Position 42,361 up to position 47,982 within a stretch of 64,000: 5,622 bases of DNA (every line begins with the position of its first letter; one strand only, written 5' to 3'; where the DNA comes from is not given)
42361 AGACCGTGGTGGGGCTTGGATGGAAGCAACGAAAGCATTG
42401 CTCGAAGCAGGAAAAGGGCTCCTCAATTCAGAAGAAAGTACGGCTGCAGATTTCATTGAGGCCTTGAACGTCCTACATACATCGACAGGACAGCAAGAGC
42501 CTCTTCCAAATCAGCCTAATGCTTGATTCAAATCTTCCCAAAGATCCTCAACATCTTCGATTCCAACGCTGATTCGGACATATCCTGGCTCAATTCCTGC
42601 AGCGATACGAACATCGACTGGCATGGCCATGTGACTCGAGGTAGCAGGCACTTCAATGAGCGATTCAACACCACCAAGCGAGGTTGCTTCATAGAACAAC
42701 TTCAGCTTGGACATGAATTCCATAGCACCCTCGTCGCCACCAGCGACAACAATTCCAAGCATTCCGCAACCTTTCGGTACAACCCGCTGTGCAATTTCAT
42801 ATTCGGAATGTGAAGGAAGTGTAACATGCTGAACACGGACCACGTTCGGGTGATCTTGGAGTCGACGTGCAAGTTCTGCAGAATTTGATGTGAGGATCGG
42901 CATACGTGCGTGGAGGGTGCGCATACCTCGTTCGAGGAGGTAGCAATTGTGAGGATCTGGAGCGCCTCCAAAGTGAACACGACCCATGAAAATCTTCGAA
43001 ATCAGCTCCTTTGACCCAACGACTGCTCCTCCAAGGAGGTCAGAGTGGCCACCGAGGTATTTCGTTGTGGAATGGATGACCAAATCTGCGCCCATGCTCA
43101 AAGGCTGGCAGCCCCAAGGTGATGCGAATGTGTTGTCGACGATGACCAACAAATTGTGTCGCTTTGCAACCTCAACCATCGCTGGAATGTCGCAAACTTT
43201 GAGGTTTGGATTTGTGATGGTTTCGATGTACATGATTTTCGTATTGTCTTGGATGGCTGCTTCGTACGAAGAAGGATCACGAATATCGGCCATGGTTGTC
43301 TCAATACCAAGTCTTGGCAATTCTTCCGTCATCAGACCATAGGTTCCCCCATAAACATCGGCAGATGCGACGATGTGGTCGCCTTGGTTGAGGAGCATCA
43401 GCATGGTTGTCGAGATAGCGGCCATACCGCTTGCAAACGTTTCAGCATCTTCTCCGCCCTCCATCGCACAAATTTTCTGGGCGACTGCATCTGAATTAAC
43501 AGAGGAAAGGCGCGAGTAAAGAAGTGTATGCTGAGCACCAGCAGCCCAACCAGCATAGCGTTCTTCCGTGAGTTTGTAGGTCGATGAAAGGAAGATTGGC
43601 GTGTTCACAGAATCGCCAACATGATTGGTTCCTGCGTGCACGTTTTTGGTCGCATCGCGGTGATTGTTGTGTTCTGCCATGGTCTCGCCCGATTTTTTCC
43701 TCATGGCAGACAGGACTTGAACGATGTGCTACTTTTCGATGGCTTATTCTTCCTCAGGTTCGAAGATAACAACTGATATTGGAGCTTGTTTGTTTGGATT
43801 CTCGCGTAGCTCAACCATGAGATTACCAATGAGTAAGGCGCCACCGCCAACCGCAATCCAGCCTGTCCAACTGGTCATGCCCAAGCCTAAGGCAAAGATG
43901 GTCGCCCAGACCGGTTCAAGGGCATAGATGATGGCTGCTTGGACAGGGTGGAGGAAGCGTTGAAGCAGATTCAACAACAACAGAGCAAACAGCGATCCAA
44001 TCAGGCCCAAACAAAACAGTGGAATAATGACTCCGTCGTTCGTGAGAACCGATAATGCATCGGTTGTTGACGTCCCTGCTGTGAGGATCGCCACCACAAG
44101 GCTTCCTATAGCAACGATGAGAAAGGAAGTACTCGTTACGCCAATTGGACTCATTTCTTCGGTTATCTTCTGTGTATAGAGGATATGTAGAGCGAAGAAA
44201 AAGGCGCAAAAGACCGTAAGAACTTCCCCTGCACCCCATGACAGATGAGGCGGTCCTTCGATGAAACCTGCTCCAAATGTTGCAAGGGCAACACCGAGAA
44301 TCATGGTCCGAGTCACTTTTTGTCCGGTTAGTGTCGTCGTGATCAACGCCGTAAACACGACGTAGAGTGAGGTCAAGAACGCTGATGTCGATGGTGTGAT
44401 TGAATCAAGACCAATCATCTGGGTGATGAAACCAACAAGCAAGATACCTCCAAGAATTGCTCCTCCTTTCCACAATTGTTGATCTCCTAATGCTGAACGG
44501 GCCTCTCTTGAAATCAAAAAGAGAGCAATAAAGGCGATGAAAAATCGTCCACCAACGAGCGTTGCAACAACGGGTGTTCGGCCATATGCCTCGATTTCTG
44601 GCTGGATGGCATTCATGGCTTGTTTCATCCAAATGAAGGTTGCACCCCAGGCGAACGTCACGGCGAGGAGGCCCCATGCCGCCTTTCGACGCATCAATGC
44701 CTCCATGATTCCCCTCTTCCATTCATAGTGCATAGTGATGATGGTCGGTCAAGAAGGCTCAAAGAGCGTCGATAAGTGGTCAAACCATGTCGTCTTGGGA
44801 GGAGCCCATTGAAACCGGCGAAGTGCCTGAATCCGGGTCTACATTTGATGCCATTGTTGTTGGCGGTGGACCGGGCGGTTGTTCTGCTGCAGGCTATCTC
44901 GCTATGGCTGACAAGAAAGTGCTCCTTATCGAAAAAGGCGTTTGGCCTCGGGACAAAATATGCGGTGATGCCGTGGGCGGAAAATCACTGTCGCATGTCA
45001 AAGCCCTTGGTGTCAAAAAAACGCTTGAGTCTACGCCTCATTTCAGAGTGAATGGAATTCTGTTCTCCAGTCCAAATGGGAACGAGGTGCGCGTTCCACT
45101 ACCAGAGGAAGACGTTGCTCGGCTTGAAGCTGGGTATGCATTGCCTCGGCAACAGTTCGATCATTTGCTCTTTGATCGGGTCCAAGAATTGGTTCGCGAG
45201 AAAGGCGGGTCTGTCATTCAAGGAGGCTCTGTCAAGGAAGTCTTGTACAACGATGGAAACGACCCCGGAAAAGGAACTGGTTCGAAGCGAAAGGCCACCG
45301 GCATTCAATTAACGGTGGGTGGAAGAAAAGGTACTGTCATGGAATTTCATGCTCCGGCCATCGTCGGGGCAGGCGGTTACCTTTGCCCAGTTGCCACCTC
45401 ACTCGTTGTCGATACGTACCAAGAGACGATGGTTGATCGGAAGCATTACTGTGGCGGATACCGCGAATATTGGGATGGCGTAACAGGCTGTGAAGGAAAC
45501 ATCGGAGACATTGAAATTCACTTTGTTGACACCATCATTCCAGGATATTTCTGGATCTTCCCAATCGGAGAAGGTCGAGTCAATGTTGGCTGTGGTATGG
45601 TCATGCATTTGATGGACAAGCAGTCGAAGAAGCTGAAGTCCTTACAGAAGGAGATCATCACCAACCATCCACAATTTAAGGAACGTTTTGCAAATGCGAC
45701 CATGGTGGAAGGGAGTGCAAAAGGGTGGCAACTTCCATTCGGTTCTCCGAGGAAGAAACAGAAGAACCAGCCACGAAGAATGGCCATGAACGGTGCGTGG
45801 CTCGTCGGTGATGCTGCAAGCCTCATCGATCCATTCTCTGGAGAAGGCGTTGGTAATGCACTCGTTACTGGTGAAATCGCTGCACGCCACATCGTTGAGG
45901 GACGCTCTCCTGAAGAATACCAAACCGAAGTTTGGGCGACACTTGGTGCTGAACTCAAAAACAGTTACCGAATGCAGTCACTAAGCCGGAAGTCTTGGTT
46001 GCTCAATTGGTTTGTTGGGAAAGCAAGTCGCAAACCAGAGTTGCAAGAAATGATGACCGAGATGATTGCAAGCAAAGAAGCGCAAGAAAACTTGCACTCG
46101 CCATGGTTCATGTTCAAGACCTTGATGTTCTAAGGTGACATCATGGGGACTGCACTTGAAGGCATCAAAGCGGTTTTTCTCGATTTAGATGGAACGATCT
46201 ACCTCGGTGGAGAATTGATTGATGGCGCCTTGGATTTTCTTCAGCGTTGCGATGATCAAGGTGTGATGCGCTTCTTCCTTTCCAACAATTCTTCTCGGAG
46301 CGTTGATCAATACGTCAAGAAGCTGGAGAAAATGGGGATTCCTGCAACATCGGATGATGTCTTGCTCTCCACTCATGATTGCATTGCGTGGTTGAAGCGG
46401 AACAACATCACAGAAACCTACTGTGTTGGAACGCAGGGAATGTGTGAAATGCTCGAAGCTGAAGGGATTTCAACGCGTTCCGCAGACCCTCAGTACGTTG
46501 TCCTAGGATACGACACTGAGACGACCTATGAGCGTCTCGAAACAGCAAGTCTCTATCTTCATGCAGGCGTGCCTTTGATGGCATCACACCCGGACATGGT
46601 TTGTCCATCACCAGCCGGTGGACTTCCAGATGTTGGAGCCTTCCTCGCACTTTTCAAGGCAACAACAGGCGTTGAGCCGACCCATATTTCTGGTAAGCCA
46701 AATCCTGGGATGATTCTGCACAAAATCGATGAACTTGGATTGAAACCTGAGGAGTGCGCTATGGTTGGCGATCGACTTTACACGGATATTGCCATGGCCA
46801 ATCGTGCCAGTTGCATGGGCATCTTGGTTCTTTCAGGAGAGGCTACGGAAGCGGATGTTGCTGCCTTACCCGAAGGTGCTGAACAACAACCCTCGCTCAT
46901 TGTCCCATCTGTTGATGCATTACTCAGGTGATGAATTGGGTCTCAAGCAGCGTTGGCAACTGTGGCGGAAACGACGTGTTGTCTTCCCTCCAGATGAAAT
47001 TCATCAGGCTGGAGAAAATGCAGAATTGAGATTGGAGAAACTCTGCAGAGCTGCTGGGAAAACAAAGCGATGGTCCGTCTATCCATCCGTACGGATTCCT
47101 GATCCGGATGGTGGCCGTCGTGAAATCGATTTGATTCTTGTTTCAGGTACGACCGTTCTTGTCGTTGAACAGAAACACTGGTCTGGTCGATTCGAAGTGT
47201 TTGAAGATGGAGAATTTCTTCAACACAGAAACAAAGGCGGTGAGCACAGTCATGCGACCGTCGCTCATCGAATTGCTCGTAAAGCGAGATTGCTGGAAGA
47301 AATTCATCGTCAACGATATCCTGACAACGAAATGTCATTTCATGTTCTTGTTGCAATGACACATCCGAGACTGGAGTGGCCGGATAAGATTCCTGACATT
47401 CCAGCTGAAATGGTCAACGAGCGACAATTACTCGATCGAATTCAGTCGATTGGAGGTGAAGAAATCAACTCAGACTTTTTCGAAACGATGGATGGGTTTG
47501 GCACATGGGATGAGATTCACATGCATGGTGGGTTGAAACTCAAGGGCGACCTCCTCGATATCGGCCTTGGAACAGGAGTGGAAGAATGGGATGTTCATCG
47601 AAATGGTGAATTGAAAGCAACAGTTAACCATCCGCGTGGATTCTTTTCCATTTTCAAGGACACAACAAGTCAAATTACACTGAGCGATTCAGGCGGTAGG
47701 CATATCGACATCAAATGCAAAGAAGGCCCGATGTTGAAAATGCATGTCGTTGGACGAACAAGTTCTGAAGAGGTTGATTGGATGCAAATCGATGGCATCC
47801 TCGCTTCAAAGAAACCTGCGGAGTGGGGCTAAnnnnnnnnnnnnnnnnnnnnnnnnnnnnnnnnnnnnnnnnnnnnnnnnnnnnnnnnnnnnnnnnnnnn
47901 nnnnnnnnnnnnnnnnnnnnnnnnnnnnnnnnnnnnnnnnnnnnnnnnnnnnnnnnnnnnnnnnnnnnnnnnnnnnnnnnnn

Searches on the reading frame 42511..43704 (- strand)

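Call 58: search_protein_families(library=pfam, proteins=[window:42511-43704:-], max_evalue=0.0001)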
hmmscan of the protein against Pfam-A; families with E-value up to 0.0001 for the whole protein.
window:42511-43704:- (397 aa): 3 families
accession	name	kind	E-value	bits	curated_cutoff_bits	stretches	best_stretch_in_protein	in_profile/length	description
PF01053.26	Cys_Met_Meta_PP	-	4.9e-124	414.2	27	1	19-396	2-380/381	Cys/Met metabolism PLP-dependent enzyme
PF06838.17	Met_gamma_lyase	-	6.5e-07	28.7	24.2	1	90-237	79-245/405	Methionine gamma-lyase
PF00155.27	Aminotran_1_2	-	8e-05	22.4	19.7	0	89-194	70-189/361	Aminotransferase class I and II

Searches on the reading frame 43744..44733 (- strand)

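Call 58: search_protein_families(library=pfam, proteins=[window:43744-44733:-], max_evalue=0.0001)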
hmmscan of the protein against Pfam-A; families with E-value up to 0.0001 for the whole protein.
window:43744-44733:- (329 aa): 1 family
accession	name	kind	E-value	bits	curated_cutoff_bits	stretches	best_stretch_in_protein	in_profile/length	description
PF00892.27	EamA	-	7.2e-21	75.3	28.2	2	19-158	4-133/135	EamA-like transporter family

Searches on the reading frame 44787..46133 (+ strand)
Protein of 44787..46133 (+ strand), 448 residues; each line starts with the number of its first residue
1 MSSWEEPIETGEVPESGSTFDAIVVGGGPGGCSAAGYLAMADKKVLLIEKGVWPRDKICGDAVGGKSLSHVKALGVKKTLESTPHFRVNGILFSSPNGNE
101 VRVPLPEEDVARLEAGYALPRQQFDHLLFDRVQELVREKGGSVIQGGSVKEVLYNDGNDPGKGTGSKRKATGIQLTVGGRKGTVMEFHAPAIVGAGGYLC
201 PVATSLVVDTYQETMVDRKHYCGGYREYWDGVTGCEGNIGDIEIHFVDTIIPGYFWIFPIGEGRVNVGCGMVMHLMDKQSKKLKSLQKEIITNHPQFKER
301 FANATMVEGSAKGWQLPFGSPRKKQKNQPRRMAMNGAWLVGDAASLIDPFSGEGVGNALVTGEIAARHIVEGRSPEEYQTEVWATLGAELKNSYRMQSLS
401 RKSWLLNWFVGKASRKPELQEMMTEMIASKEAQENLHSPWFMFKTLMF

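Call 58: search_protein_families(library=pfam, proteins=[window:44787-46133:+], max_evalue=0.0001)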
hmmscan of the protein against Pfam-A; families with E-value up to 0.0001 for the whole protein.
window:44787-46133:+ (448 aa): 5 families
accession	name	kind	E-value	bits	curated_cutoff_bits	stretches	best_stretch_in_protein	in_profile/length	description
PF01494.25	FAD_binding_3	-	9.5e-08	32.1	22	1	21-129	3-107/349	FAD binding domain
PF22578.2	GGR_cat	-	3.1e-07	30.6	27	1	245-298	23-76/88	Geranylgeranyl reductase catalytic domain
PF13450.12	NAD_binding_8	-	7.8e-06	26.5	21.9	1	24-51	1-28/68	NAD(P)-binding Rossmann-like domain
PF07992.20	Pyr_redox_2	-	1.5e-05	25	26.1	1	21-56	2-38/291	Pyridine nucleotide-disulphide oxidoreductase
PF00070.33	Pyr_redox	-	2e-05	25.4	22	0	22-83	2-62/82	Pyridine nucleotide-disulphide oxidoreductase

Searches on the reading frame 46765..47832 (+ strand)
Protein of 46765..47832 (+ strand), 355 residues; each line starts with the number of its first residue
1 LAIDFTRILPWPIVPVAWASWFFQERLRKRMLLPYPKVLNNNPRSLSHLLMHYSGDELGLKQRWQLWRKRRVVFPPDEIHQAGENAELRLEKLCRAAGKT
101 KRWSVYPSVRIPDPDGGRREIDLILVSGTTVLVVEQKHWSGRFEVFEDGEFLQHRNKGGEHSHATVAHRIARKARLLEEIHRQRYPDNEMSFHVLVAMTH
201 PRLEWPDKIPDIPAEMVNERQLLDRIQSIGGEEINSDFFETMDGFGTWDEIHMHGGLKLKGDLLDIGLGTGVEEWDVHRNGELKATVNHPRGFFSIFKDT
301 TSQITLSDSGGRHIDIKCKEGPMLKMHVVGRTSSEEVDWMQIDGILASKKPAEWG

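Call 58: search_protein_families(library=pfam, proteins=[window:46765-47832:+], max_evalue=0.0001)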
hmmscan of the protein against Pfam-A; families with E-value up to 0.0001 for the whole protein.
window:46765-47832:+ (355 aa): 1 family
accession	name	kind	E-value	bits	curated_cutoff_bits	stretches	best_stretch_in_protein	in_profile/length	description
PF08378.17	NERD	-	4.7e-14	53.3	22.1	1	83-182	2-96/111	Nuclease-related domain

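Call 59: search_protein_families(library=padloc, proteins=[window:46765-47832:+], max_evalue=0.001)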
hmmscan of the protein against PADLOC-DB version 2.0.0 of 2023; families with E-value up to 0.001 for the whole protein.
window:46765-47832:+ (355 aa): 2 families
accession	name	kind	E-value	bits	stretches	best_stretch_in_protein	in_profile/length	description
PDLC03921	MkoA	-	1e-08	31.4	1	95-199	27-124/1607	-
PDLC02512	PglW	-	1.8e-05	20.9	1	102-183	33-113/1403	PglW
